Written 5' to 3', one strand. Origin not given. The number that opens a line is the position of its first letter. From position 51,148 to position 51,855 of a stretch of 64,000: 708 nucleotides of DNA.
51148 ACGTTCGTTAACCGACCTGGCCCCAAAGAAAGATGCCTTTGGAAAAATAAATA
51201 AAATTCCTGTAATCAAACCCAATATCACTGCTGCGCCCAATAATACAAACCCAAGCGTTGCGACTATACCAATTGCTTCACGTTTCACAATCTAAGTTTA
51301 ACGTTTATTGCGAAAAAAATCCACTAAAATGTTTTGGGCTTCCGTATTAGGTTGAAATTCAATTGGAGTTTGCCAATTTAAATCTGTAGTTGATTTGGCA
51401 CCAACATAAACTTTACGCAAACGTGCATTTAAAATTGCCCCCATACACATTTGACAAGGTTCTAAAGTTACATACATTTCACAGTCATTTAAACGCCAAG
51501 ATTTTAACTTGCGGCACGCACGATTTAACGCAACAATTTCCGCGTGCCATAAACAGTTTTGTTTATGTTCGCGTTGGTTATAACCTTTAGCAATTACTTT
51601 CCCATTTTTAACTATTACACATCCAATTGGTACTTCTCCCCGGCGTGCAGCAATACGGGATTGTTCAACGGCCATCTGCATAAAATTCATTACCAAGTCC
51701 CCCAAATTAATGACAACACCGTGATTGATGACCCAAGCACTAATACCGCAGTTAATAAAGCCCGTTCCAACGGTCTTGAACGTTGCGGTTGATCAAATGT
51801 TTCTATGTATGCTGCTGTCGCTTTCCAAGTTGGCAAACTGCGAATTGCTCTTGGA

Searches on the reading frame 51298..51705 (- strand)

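Call 10: search_protein_families(library=pfam, proteins=[window:51298-51705:-], max_evalue=0.01)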
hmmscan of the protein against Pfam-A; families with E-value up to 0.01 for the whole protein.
window:51298-51705:- (135 aa): 6 families
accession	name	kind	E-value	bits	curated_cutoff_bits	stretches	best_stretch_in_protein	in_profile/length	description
PF14437.12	MafB19-deam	-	9.4e-37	126.5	27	1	7-135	5-142/142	MafB19-like deaminase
PF00383.29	dCMP_cyt_deam_1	-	2.4e-29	101.7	25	1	7-102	6-101/102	Cytidine and deoxycytidylate deaminase zinc-binding region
PF14439.12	Bd3614-deam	-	6.4e-07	29.8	38.5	1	30-96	14-79/113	Bd3614-like deaminase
PF18772.7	APOBEC2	-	0.00057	20.4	26.8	1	37-93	37-91/175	APOBEC2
PF18750.7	SNAD4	-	0.00084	19.8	27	1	33-94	15-74/130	Secreted Novel AID/APOBEC-like Deaminase 4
PF18778.7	NAD1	-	0.0019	18.8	27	1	29-93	27-92/175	Novel AID APOBEC clade 1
